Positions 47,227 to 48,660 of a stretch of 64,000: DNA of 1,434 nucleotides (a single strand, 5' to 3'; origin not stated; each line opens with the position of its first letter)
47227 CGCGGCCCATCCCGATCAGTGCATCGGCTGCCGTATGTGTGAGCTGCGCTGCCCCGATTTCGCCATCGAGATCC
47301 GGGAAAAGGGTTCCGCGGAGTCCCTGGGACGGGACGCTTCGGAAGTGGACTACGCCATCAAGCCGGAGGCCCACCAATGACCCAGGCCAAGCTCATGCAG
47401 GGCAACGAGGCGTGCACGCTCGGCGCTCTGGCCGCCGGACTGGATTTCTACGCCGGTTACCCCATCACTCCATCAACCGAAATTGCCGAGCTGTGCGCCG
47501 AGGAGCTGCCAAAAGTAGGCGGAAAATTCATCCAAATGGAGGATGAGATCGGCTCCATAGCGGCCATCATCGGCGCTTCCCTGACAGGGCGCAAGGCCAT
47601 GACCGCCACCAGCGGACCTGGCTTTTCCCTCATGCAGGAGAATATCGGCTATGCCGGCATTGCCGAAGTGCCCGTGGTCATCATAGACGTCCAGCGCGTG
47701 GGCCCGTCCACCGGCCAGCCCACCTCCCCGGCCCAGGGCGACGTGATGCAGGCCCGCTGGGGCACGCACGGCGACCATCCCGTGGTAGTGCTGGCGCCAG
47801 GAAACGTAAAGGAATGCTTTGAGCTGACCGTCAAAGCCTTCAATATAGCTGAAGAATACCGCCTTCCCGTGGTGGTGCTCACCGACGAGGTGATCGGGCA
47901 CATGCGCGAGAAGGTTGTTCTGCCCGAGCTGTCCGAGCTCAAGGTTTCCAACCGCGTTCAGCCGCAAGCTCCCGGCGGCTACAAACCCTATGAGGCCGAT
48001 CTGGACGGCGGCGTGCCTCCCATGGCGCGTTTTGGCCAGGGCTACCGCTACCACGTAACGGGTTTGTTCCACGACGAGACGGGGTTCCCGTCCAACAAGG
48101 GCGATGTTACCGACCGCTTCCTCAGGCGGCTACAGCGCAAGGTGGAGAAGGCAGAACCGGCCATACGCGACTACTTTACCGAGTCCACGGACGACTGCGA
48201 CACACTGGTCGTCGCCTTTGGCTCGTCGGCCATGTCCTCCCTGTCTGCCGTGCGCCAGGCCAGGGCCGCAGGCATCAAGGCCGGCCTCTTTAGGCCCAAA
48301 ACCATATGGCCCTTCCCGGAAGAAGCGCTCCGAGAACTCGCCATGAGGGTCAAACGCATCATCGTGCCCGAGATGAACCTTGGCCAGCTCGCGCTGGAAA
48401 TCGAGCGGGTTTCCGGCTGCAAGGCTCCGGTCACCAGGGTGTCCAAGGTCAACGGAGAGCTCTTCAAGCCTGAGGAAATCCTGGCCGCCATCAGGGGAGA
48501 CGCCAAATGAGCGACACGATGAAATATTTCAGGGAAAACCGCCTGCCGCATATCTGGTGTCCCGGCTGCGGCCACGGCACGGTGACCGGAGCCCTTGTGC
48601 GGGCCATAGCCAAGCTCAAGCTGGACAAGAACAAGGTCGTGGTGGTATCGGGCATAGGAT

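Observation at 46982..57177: One transcription unit joining 2-oxoacid:ferredoxin oxidoreductase to the methylmalonyl-CoA pathway and a Na+-pumping decarboxylase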

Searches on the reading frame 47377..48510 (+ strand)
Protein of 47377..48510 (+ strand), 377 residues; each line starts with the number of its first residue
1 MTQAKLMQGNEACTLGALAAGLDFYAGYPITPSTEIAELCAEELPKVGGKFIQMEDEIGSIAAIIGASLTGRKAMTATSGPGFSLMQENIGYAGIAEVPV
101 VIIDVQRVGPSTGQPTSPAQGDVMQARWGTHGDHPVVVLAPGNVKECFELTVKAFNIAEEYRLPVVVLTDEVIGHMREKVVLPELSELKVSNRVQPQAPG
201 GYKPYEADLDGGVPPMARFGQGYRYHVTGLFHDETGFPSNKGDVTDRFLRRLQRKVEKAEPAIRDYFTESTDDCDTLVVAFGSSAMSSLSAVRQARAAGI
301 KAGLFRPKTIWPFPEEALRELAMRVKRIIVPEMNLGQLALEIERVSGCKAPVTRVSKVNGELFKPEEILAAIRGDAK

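Call 3: search_protein_families(library=pfam, proteins=[window:47377-48510:+])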
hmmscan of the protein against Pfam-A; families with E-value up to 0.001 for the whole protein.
window:47377-48510:+ (377 aa): 4 families
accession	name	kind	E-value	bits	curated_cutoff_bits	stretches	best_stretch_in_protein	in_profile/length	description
PF01855.24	POR_N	-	6.8e-72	242.4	27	1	16-240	2-219/231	Pyruvate flavodoxin/ferredoxin oxidoreductase, thiamine diP-bdg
PF17147.9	PFOR_II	-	1.6e-22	80.2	27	1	275-368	2-102/102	Pyruvate:ferredoxin oxidoreductase core domain II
PF02780.25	Transketolase_C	-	1.1e-07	32.2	25.9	1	272-335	8-71/124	Transketolase, C-terminal domain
PF02776.23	TPP_enzyme_N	-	0.00071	19.8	26.8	0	20-113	14-106/119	Thiamine pyrophosphate enzyme, N-terminal TPP binding domain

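Call 4: search_protein_families(library=ncbifam, proteins=[window:47377-48510:+])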
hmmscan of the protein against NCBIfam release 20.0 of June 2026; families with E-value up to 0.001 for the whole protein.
window:47377-48510:+ (377 aa): 13 families
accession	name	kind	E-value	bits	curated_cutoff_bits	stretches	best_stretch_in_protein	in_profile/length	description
NF006412.0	PRK08659.1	equivalog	1.3e-172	574.2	411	1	2-374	3-375/378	2-oxoacid:acceptor oxidoreductase subunit alpha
NF007206.0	PRK09627.1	equivalog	3.9e-122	407.8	579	1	7-373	6-373/375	2-oxoglutarate synthase subunit alpha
TIGR03710.1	OAFO_sf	subfamily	2.4e-121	406.1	482.75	1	5-372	194-561/561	2-oxoacid:acceptor oxidoreductase subunit alpha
NF005507.0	PRK07119.1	subfamily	1.4e-94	316.8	399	2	2-189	2-189/352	3-methyl-2-oxobutanoate dehydrogenase subunit VorB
NF041170.1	Oxoac_fdxalpha_Archa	equivalog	2.8e-78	263.8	800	1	6-373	237-620/636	2-oxoacid:ferredoxin oxidoreductase subunit alpha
NF040682.1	PorA_Arch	equivalog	1.3e-27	96.7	550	1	4-335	3-322/387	pyruvate synthase subunit PorA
NF007201.0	PRK09622.1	equivalog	6.1e-27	94.5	590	1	5-329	11-323/405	2-oxoacid:ferredoxin oxidoreductase subunit alpha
NF006232.0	PRK08366.1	equivalog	2.1e-26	92.5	646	1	4-335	7-325/394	2-ketoisovalerate ferredoxin oxidoreductase subunit alpha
NF006233.0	PRK08367.1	equivalog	1.9e-25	89.6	625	1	4-335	4-323/394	pyruvate ferredoxin oxidoreductase subunit alpha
NF045764.1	PhenlGlyoxDHPadG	equivalog_domain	2.7e-21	75.5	700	1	6-330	4-324/398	NADH-dependent phenylglyoxylate dehydrogenase subunit alpha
TIGR03336.1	IOR_alpha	equivalog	3e-18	65.5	650.9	1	4-190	2-182/595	indolepyruvate ferredoxin oxidoreductase subunit alpha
NF045791.1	OxalOxredalpha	equivalog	5.5e-11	42.1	500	1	244-330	238-318/395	oxalate oxidoreductase subunit alpha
TIGR02176.1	pyruv_ox_red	equivalog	2.9e-09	35.4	911.35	1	5-330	2-322/1167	pyruvate:ferredoxin (flavodoxin) oxidoreductase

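Call 11: find_homologous_proteins(query=window:47377-48510:+, max_evalue=1e-20)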
Query window:47377-48510:+ (377 aa): 8000 proteins with E <= 1e-20 among 8000 candidates; the best 120 are listed.
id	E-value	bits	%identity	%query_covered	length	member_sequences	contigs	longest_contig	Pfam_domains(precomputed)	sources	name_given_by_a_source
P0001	5.7e-249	843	100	100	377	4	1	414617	PF01855.25,PF17147.10,PF02780.26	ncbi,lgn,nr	ncbi:MAG: 2-oxoacid:acceptor oxidoreductase subunit alpha [Spirochaetales bacterium]|nr:2-oxoacid:ac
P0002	6.1e-221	751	87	100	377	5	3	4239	PF01855.25,PF17147.10,PF02780.26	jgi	jgi:2-oxoglutarate/2-oxoacid ferredoxin oxidoreductase subunit alpha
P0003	1.9e-220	750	87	100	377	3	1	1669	PF01855.25,PF17147.10,PF02780.26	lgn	-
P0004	2.6e-220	749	88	100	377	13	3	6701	PF01855.25,PF17147.10,PF02780.26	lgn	-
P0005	1.9e-219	746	88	100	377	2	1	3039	PF01855.25,PF17147.10,PF02780.26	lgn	-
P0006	7.3e-218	741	87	100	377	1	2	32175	PF01855.25,PF17147.10,PF02780.26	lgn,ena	-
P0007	1.8e-215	733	84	100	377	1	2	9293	PF01855.25,PF17147.10,PF02780.26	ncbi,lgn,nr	ncbi:MAG: 2-oxoacid:acceptor oxidoreductase subunit alpha [Spirochaetales bacterium]|nr:MAG: 2-oxoac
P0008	8.6e-213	724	85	100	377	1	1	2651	PF01855.25,PF17147.10,PF02780.26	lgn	-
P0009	4.7e-212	722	85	99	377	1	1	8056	PF01855.25,PF17147.10,PF02780.26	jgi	jgi:2-oxoglutarate ferredoxin oxidoreductase subunit alpha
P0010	5.4e-212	722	85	99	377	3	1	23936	PF01855.25,PF17147.10,PF02780.26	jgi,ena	-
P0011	1.4e-211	720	84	100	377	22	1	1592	PF01855.25,PF02776.24,PF17147.10,PF02780.26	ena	-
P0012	2.1e-211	720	84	99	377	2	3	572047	PF01855.25,PF17147.10,PF02780.26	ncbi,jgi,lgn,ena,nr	ncbi:MAG TPA: 2-oxoacid:acceptor oxidoreductase subunit alpha [bacterium]|nr:2-oxoacid:acceptor oxid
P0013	3.1e-211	719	84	99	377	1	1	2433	PF01855.25,PF02776.24,PF17147.10,PF02780.26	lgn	-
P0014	3.5e-211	719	84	99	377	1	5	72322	PF01855.25,PF17147.10,PF02780.26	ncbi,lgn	-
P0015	3.5e-211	719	84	99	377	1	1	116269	PF01855.25,PF17147.10,PF02780.26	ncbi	-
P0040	2.3e-201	687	80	100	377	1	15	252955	PF01855.25,PF17147.10,PF02780.26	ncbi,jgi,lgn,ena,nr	ncbi:MAG: 2-oxoglutarate synthase subunit alpha [Spirochaetes bacterium GWD1_61_31]|nr:MAG: 2-oxoglu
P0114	7.7e-183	626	74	98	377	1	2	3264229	PF01855.25,PF17147.10,PF02780.26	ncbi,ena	-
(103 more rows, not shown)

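Call 12: search_solved_structures(query=window:47377-48510:+, show_alignments=2)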
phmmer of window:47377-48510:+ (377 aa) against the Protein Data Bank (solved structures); distinct sequences matched with E-value up to 0.001: 8.
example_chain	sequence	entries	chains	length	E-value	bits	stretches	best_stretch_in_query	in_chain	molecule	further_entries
1yd7_A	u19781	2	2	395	2.2e-120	405.5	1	5-375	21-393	2-keto acid:ferredoxin oxidoreductase subunit alpha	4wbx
8ys5_A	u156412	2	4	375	1.1e-85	291.3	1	7-373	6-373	2-oxoglutarate synthase subunit alpha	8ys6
6n2n_A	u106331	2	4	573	8.4e-73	248.9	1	6-370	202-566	Pyruvate flavodoxin/ferredoxin oxidoreductase domain protein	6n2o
5b48_A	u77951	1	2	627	9.8e-43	150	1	7-371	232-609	2-oxoacid--ferredoxin oxidoreductase alpha subunit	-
5b46_A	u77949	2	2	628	4.4e-42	147.8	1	7-370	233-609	2-oxoacid--ferredoxin oxidoreductase alpha subunit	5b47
9bt4_B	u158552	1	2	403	5.9e-14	55.3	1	7-184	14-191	Pyruvate:Ferredoxin Oxidoreductase, subunit alpha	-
5c4i_A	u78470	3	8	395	2.6e-10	43.3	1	245-332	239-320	Oxalate oxidoreductase subunit alpha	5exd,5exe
6cin_A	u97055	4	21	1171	8e-05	25.3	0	7-170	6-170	PYRUVATE-FERREDOXIN OXIDOREDUCTASE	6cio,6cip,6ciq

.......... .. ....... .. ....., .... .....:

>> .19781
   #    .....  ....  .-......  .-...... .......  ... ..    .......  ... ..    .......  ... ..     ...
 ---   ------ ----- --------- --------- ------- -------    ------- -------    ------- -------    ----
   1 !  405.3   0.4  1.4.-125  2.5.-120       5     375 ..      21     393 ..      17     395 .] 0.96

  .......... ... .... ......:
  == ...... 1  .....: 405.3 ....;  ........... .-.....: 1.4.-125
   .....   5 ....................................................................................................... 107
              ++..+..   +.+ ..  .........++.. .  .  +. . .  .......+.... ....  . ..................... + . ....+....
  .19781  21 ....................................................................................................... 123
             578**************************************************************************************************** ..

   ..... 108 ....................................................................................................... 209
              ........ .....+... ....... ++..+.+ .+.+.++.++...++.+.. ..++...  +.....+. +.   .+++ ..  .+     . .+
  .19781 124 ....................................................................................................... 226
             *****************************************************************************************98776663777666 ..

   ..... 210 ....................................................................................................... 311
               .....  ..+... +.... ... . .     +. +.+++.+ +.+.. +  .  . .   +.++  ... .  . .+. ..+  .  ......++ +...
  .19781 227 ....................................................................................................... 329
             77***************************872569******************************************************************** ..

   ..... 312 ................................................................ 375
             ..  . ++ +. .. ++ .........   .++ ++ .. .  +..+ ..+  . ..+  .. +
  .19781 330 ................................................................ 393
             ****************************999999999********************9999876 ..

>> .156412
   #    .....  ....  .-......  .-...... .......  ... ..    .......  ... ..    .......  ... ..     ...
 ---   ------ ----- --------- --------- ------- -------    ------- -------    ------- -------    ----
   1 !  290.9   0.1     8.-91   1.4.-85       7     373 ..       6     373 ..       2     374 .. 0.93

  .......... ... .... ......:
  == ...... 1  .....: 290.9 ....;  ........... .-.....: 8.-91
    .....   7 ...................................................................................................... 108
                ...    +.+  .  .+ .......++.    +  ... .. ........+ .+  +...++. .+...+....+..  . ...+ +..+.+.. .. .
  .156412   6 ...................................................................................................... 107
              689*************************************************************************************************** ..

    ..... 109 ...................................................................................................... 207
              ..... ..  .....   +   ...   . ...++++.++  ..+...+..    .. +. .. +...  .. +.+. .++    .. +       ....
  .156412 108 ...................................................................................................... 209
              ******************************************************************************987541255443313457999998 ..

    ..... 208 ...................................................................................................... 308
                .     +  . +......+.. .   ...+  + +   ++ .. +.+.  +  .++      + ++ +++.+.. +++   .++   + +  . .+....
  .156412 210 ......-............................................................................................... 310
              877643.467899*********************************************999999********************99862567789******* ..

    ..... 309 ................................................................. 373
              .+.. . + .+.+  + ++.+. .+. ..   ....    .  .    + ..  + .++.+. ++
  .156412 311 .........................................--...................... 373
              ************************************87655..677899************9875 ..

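Call 13: find_encoding_contigs(protein=P0001, flank=10000, max_places=2)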
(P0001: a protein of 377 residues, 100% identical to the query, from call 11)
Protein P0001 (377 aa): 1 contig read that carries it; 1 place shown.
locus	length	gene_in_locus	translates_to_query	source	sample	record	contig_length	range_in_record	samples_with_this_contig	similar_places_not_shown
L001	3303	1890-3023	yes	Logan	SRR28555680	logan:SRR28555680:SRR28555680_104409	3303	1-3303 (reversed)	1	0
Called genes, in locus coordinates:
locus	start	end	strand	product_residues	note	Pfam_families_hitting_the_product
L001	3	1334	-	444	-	?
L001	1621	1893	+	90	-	PF13484:Fer4_16 (faint), PF12797:Fer4_2 (faint), PF13237:Fer4_10 (weak), PF00037:Fer4 (faint), PF12837:Fer4_6 (faint), PF14697:Fer4_21, PF12838:Fer4_7, PF13187:Fer4_9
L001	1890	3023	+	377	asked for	PF01855:POR_N, PF02780:Transketolase_C, PF17147:PFOR_II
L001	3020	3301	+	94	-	?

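Call 14: find_encoding_contigs(protein=P0114, flank=10000, max_places=2)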
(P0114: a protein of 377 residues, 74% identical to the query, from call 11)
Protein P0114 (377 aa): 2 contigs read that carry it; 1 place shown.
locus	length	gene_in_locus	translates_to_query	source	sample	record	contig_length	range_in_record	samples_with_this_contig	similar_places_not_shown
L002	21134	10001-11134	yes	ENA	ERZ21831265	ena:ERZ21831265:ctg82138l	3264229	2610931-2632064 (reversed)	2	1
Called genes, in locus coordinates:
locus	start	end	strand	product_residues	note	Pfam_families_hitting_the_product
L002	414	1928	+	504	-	PF12307:DUF3631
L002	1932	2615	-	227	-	-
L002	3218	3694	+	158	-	PF14730:DUF4468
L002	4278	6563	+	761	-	PF01734:Patatin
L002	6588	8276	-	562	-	PF00682:HMGL-like, PF02436:PYC_OADA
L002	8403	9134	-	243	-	PF01047:MarR (weak), PF09339:HTH_IclR, PF01614:IclR_C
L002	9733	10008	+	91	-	PF14697:Fer4_21 (faint), PF13484:Fer4_16 (faint), PF12797:Fer4_2 (faint), PF00037:Fer4 (faint), PF12837:Fer4_6 (faint), PF13237:Fer4_10 (weak), PF12838:Fer4_7 (faint), PF13187:Fer4_9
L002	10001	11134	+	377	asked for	PF01855:POR_N, PF02780:Transketolase_C (weak), PF17147:PFOR_II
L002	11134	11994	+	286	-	PF02775:TPP_enzyme_C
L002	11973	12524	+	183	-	PF01558:POR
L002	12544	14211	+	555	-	PF01642:MM_CoA_mutase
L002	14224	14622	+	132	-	PF02310:B12-binding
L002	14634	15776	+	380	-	PF03308:MeaB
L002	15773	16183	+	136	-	PF00903:Glyoxalase, PF13468:Glyoxalase_3 (weak), PF13669:Glyoxalase_4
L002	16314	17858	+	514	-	PF01039:Carboxyl_trans, PF03255:ACCA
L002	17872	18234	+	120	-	-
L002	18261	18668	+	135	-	-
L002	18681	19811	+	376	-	PF03977:OAD_beta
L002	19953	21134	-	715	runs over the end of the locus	PF00999:Na_H_Exchanger, PF00359:PTS_EIIA_2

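Call 23: find_related_loci(query=A1, collection=genome_contigs, flank=10000)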
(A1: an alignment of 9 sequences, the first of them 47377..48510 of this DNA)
Query A1 (377 aa) in genome_contigs; peptide patterns used: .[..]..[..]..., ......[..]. (x = any residue, [..] = any of these).
600 stretches matched a pattern (row limit reached: there are more); 596 encode a relative of the query (tblastn E <= 1e-3); the best 80 are kept; 80 distinct loci.
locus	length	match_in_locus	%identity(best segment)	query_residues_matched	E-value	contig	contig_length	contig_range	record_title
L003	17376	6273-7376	73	5-372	0e+0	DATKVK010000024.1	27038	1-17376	MAG TPA_asm: Rectinemataceae bacterium isolate SMAG_U14131 k141_1452829, whole genome shotgun sequence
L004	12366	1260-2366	72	5-373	0e+0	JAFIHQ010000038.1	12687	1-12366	MAG: Treponema sp. isolate HJP_bin34 k141_29814, whole genome shotgun sequence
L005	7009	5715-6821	70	5-373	2e-179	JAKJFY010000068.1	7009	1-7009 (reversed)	MAG: Spirochaetes bacterium isolate UR.bin52 NODE_69_length_7009_cov_14.078044, whole genome shotgun sequence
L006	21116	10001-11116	60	3-373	2e-153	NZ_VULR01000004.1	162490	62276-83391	Anaerosalibacter bizertensis strain Med78-601-WT-4W-RMD-3 seq4, whole genome shotgun sequence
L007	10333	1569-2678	61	3-372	2e-153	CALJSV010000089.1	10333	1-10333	MAG: uncultured Clostridia bacterium isolate R1_Bin_METABAT__56_1 genome assembly, contig: c_000001140150, whole genome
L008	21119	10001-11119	60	3-375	2e-151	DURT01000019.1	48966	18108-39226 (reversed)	MAG TPA_asm: Tissierellia bacterium isolate AS25fmACSIPFO_90 10104_AS25, whole genome shotgun sequence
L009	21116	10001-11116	58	3-373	2e-151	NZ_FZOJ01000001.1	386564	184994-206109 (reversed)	Anaerovirgula multivorans strain SCA, whole genome shotgun sequence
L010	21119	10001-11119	58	2-373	3e-151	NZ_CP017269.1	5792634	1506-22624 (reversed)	Geosporobacter ferrireducens strain IRF9 chromosome, complete genome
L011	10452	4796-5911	59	5-377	2e-148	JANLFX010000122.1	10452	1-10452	MAG: Anaerolineae bacterium isolate A05DMB24 NODE_122_length_10452_cov_9.342503, whole genome shotgun sequence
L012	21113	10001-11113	60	1-372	3e-146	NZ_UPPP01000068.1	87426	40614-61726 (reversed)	Lucifera butyrica isolate LUCI, whole genome shotgun sequence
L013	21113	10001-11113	58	5-375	4e-146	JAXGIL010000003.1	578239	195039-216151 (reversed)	MAG: Sedimentibacter sp. isolate AnMBR.bin138 bin138_3, whole genome shotgun sequence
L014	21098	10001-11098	59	5-372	1e-145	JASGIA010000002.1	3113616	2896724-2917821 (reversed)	MAG: Anaerolineales bacterium isolate 5N243 JMF-2111-06-0005.ont.bin.243_1, whole genome shotgun sequence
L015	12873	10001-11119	59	5-377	2e-145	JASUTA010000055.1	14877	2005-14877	MAG: Clostridiales bacterium isolate DJKA99_ANT-F21_bin.21 scaffold_1343, whole genome shotgun sequence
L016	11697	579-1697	57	3-374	3e-144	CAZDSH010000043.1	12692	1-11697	MAG TPA_asm: uncultured Clostridiaceae bacterium isolate SRP192927_co8_352 genome assembly, contig: NODE_4537_length_126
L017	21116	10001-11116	58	5-375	4e-144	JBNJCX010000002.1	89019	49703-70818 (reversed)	MAG: Bacillota bacterium isolate Y23_7dBSe1.bin.15 NODE_72_length_89019_cov_16.814024, whole genome shotgun sequence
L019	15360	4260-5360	60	3-368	6e-143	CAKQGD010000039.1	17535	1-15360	MAG: uncultured Oscillospiraceae bacterium isolate REFINED_METABAT215_TOP10_CONTIGS_1500_ASSEMBLY_K77_MERGED__Hadza_MoBi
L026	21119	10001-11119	77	5-377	0e+0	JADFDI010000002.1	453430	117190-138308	MAG: Spirochaetes bacterium isolate QR_Bin.15 NODE_2_length_453430_cov_70.3893, whole genome shotgun sequence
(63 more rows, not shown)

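Call 42: search_protein_families(library=pfam, proteins=[L019:232-1185:-, L019:1239-2012:-, L019:1972-3303:-, L019:3436-3852:+, L019:8980-9321:+, L019:9796-11382:+, L019:11527-13422:+, L019:11497-13455:-, L019:13398-15251:-, L019:6858-7265:+], max_evalue=0.00001)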
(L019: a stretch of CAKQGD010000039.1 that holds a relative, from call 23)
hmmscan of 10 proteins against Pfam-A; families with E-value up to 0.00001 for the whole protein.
L019:232-1185:- (317 aa): 2 families
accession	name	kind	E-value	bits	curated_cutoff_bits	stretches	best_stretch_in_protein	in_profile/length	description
PF00781.29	DAGK_cat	-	6.6e-25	87.6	23.6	1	16-140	3-125/125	Diacylglycerol kinase catalytic domain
PF19279.4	YegS_C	-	2.6e-21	76.5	27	1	149-308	3-157/158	YegS C-terminal NAD kinase beta sandwich-like domain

L019:1239-2012:- (257 aa): 1 family
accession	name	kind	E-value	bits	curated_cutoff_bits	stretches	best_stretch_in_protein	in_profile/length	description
PF12671.13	Amidase_6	-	8.2e-35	120.7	23.2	1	86-234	1-155/163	Putative amidase domain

L019:1972-3303:- (443 aa): 3 families
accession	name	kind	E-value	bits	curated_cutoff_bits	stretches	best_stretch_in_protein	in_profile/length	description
PF01769.21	MgtE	-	9.7e-37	126.5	27.6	1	313-435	1-124/125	Divalent cation transporter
PF03448.22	MgtE_N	-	5.1e-25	88.4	25.9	1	24-125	2-102/102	MgtE intracellular N domain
PF00571.33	CBS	-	3.7e-13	50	24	1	191-245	1-55/57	CBS domain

L019:3436-3852:+ (138 aa): 0 families

L019:8980-9321:+ (113 aa): 1 family
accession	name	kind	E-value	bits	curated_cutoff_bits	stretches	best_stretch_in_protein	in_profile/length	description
PF04277.18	OAD_gamma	-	2.5e-20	73.4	27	1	3-77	2-75/76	Oxaloacetate decarboxylase, gamma chain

L019:9796-11382:+ (528 aa): 1 family
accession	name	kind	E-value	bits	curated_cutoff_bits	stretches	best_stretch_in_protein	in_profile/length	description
PF03977.18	OAD_beta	-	2.1e-153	510.9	31.6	1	24-526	1-348/349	Na+-transporting oxaloacetate decarboxylase beta subunit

L019:11527-13422:+ (631 aa): 1 family
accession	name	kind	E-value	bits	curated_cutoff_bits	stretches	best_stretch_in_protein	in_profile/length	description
PF01642.28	MM_CoA_mutase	-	6.6e-124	414.7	22.1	1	49-528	1-497/512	Methylmalonyl-CoA mutase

L019:11497-13455:- (652 aa): 0 families

L019:13398-15251:- (617 aa): 0 families

L019:6858-7265:+ (135 aa): 3 families
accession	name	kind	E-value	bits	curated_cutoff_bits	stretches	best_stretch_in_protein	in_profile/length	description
PF00903.31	Glyoxalase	-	1.6e-23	83.8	20.6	1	5-131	1-121/121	Glyoxalase/Bleomycin resistance protein/Dioxygenase superfamily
PF13669.12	Glyoxalase_4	-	3.4e-23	82.4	27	1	7-118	1-109/109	Glyoxalase/Bleomycin resistance protein/Dioxygenase superfamily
PF13468.12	Glyoxalase_3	-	6.9e-08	33.2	25.1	1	6-103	1-106/176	Glyoxalase-like domain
